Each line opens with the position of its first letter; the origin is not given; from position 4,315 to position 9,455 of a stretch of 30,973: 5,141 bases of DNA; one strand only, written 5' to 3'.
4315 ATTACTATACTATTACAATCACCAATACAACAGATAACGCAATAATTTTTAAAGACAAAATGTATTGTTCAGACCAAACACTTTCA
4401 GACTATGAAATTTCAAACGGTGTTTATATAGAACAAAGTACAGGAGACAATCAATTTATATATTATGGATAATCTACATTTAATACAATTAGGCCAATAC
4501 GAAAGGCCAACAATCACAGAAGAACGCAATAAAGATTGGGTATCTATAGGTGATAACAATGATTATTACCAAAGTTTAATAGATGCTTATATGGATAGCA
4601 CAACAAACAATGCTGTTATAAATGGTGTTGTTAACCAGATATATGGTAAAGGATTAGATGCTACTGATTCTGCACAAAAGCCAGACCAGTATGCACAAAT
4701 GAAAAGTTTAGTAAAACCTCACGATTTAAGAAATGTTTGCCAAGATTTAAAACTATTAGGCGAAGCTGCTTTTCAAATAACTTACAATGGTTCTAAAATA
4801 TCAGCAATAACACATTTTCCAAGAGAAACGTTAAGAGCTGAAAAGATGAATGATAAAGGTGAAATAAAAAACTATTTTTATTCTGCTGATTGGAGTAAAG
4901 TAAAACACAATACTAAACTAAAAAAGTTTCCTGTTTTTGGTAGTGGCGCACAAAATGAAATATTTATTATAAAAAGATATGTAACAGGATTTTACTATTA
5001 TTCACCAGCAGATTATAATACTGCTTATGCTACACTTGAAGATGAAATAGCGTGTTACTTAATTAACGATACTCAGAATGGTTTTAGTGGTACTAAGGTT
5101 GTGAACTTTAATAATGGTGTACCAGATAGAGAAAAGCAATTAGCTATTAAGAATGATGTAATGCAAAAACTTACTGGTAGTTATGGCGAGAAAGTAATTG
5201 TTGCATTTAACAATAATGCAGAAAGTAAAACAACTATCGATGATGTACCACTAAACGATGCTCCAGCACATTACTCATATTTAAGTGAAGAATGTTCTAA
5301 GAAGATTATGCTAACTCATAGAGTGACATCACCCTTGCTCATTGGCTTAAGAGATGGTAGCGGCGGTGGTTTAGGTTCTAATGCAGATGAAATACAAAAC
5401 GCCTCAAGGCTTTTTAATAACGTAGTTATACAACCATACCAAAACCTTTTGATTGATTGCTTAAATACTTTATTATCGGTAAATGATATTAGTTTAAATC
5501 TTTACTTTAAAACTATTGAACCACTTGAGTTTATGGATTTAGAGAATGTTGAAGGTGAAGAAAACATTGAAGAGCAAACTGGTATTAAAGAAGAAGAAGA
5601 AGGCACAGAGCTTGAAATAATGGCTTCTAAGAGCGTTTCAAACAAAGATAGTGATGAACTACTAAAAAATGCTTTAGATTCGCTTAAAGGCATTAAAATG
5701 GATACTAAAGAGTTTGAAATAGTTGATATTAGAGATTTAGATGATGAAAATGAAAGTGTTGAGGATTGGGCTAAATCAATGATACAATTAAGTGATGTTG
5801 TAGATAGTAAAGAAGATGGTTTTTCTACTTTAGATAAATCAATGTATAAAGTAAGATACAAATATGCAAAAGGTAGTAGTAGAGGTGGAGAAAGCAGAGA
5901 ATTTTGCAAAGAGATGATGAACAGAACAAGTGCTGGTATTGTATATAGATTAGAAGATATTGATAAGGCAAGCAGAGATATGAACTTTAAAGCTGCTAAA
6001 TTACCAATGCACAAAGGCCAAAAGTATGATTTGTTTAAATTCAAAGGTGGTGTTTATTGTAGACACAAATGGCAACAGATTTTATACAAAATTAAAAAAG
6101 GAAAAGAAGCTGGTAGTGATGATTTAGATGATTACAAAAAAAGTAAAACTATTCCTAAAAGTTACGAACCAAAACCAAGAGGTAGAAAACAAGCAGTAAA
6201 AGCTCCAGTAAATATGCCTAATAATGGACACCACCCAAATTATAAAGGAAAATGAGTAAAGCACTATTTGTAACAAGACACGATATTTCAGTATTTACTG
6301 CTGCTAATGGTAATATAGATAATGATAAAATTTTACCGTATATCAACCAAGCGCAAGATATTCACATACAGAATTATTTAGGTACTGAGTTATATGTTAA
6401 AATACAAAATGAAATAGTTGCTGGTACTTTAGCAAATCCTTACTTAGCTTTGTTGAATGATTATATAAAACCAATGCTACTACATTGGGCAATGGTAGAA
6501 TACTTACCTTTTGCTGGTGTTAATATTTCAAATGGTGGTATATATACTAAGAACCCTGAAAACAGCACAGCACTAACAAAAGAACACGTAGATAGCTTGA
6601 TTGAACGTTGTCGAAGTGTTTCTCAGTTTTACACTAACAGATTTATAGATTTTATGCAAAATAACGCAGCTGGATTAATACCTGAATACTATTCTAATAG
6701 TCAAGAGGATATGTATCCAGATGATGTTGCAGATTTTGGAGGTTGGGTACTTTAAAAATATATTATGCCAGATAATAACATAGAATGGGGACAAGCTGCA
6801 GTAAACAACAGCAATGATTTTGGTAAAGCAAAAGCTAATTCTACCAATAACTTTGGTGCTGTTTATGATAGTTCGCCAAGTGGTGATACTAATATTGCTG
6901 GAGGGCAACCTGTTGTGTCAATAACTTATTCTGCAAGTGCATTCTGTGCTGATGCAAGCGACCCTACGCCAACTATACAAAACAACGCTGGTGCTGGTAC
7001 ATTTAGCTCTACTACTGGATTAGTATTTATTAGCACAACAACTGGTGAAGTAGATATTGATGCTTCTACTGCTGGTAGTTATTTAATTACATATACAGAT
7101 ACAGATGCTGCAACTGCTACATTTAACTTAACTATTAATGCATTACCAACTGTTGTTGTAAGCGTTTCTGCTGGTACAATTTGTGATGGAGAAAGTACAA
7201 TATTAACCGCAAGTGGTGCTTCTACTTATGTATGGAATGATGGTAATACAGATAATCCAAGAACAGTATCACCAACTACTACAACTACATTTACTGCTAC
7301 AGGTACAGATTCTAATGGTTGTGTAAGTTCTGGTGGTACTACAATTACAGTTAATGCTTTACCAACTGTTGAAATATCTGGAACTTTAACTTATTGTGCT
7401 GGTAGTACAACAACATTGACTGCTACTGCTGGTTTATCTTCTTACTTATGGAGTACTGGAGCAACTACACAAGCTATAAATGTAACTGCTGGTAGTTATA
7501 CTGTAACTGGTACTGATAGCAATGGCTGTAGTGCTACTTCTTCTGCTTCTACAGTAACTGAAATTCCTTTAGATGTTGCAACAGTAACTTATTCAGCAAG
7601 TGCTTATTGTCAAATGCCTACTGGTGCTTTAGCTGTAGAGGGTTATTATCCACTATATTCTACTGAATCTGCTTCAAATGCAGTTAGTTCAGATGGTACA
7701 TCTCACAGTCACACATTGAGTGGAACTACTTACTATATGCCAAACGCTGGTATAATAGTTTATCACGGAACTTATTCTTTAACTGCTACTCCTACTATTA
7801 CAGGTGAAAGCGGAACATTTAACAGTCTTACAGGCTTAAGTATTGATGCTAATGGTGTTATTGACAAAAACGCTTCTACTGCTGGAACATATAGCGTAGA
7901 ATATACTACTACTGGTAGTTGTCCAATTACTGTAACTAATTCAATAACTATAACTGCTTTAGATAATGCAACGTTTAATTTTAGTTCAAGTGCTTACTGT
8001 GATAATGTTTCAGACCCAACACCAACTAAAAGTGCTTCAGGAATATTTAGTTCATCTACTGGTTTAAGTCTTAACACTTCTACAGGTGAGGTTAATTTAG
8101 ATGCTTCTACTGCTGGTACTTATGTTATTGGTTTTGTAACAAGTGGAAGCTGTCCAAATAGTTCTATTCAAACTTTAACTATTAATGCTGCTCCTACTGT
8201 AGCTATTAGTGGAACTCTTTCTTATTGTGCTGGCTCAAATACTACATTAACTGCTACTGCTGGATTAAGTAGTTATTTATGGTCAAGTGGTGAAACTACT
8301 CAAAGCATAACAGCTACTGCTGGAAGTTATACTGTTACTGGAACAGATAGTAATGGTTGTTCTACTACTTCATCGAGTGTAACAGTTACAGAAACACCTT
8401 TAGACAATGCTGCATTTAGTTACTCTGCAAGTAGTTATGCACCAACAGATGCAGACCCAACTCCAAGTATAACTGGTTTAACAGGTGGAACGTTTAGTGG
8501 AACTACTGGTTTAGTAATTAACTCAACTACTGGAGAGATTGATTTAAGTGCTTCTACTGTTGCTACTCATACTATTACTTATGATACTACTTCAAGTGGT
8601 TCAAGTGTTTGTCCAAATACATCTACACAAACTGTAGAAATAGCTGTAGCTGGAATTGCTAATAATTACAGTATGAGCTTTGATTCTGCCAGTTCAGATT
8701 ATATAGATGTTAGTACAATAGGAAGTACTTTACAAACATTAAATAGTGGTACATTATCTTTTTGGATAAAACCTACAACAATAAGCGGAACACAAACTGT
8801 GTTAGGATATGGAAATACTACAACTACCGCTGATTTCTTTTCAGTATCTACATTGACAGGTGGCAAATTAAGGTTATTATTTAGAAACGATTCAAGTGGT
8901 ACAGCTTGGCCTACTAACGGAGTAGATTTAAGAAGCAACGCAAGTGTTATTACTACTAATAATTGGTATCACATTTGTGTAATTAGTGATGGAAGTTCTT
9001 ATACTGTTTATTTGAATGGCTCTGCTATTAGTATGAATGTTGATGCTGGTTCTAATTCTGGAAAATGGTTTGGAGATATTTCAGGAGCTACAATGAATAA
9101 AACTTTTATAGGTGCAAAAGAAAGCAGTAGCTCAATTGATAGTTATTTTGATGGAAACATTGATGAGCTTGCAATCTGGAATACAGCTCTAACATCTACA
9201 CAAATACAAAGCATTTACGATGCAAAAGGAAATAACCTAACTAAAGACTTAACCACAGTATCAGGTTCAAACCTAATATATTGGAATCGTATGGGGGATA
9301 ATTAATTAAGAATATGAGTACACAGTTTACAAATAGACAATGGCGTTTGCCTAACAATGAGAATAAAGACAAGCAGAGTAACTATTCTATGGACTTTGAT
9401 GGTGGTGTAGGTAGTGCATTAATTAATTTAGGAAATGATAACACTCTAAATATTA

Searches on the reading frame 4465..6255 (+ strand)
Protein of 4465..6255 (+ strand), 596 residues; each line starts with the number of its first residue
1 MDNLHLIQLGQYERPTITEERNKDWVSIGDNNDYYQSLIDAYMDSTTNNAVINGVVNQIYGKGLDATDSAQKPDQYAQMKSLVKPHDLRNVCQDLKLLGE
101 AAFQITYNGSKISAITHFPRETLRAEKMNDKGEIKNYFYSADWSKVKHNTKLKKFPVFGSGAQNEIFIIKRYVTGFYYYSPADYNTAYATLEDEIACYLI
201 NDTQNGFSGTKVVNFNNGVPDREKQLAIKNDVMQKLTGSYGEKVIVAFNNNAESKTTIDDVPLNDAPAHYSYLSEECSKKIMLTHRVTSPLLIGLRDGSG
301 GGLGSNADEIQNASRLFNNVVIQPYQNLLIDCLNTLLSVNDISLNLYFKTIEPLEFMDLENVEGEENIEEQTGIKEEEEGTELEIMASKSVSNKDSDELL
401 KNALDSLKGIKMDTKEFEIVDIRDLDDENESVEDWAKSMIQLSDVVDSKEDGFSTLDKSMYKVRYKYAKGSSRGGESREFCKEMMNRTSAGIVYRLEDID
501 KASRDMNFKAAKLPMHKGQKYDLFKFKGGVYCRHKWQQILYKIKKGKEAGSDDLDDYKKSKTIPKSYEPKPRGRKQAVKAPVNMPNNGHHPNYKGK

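Call 29: search_protein_families(library=phrogs, max_evalue=0.001, proteins=[window:4465-6255:+])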
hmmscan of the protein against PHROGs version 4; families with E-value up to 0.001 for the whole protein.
window:4465-6255:+ (596 aa): 2 families
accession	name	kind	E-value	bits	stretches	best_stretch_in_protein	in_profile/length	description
phrog_33693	-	head and packaging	1e-77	262.9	1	5-591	2-559/560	portal protein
phrog_11226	-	head and packaging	6e-21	75.9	2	15-153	17-151/388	portal protein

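Call 30: search_protein_families(library=pfam, max_evalue=0.01, proteins=[window:4465-6255:+])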
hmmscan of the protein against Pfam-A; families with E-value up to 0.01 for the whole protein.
window:4465-6255:+ (596 aa): 0 families

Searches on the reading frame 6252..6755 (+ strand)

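Call 29: search_protein_families(library=phrogs, max_evalue=0.001, proteins=[window:6252-6755:+])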
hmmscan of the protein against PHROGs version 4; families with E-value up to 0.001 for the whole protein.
window:6252-6755:+ (167 aa): 1 family
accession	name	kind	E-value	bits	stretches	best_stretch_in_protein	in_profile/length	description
phrog_35048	-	unknown function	1.6e-17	64.9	1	3-155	4-155/184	-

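Call 30: search_protein_families(library=pfam, max_evalue=0.01, proteins=[window:6252-6755:+])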
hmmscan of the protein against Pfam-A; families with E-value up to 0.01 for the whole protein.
window:6252-6755:+ (167 aa): 1 family
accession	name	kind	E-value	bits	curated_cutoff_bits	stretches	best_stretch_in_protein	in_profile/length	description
PF20459.4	DUF6712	-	1.9e-20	73.5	25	1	39-151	1-116/121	Family of unknown function (DUF6712)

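Call 66: search_protein_families(library=ncbifam, max_evalue=0.1, proteins=[window:6252-6755:+])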
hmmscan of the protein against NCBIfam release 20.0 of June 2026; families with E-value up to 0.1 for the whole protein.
window:6252-6755:+ (167 aa): 0 families

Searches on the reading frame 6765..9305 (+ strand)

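Call 29: search_protein_families(library=phrogs, max_evalue=0.001, proteins=[window:6765-9305:+])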
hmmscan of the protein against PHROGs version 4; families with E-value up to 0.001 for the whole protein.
window:6765-9305:+ (846 aa): 2 families
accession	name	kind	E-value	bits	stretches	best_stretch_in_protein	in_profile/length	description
phrog_8510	-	head and packaging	2.6e-17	62.9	1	615-820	712-899/1348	virion structural protein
phrog_3995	-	tail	0.00023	21.5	1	91-201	169-293/294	tail protein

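Call 30: search_protein_families(library=pfam, max_evalue=0.01, proteins=[window:6765-9305:+])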
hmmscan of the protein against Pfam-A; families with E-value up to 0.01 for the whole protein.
window:6765-9305:+ (846 aa): 4 families
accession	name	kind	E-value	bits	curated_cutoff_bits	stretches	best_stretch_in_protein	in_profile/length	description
PF13385.13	Laminin_G_3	-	1.9e-20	74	27.6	1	643-815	3-151/151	Concanavalin A-like lectin/glucanases superfamily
PF02973.23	Sialidase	-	5.5e-08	33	26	1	654-817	26-184/189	Sialidase, N-terminal domain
PF00354.24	Pentaxin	-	0.0031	17.7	25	1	683-821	35-170/194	Pentaxin family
PF19081.6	Ig_7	-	0.0082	16.9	27.3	1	128-200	1-84/84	Ig-like domain CHU_C associated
